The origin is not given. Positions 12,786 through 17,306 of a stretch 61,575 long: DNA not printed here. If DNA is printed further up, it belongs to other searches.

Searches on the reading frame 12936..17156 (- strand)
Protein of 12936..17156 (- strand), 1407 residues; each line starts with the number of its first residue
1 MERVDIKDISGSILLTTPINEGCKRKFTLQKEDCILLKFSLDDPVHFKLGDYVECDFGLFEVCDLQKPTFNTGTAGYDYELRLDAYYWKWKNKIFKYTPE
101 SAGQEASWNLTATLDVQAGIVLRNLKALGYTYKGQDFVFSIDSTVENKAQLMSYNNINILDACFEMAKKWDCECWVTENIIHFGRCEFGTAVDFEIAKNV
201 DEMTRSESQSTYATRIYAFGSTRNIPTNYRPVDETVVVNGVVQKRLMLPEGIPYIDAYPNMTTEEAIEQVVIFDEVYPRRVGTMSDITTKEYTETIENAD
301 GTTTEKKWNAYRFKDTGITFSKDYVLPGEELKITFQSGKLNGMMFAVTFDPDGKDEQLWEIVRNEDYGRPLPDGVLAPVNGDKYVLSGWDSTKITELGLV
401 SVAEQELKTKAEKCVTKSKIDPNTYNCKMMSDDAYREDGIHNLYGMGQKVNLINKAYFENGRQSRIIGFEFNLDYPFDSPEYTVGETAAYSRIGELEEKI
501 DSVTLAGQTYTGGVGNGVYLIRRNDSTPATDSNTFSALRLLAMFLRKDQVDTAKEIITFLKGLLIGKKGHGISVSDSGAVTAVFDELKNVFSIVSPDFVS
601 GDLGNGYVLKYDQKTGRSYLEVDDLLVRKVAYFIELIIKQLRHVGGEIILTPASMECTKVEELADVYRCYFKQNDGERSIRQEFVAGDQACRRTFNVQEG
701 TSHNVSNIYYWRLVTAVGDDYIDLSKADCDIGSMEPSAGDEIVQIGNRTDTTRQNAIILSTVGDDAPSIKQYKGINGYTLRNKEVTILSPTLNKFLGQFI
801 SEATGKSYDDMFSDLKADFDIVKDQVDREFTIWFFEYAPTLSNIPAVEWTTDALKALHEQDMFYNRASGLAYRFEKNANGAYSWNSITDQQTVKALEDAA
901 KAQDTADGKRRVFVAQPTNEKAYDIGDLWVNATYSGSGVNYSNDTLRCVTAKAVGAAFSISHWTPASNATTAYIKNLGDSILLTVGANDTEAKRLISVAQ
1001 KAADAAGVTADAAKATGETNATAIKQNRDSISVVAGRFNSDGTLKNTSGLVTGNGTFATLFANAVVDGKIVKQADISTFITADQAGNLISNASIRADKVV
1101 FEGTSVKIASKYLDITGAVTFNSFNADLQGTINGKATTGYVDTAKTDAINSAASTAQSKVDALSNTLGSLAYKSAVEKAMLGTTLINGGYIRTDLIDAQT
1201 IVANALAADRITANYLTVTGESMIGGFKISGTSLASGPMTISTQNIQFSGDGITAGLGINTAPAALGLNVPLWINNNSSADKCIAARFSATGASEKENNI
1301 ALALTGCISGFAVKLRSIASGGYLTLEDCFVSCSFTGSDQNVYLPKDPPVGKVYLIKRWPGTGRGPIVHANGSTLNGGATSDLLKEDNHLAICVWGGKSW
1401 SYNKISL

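Call 12: search_protein_families(library=phrogs, proteins=[window:12936-17156:-], max_evalue=0.001)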
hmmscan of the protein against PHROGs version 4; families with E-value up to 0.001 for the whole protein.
window:12936-17156:- (1407 aa): 8 families
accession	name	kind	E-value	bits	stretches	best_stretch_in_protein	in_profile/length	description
phrog_38044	-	unknown function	7.9e-276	920.1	4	585-810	893-1117/3576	-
phrog_17422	-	unknown function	1.4e-146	490.9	1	6-980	4-933/961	-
phrog_26019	-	unknown function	4.8e-67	227.5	1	3-502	7-491/1347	-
phrog_22546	-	unknown function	1.3e-59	202.9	1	10-792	9-745/1386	-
phrog_21973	-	tail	1e-39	136.1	1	817-969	709-850/3605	tail protein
phrog_16381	-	unknown function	1.8e-30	105.7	1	802-971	1231-1388/2681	-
phrog_33450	-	tail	3.1e-11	42.1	1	593-669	482-556/2038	tail fiber protein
phrog_9886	-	unknown function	5.4e-05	22.1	1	815-880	521-586/940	-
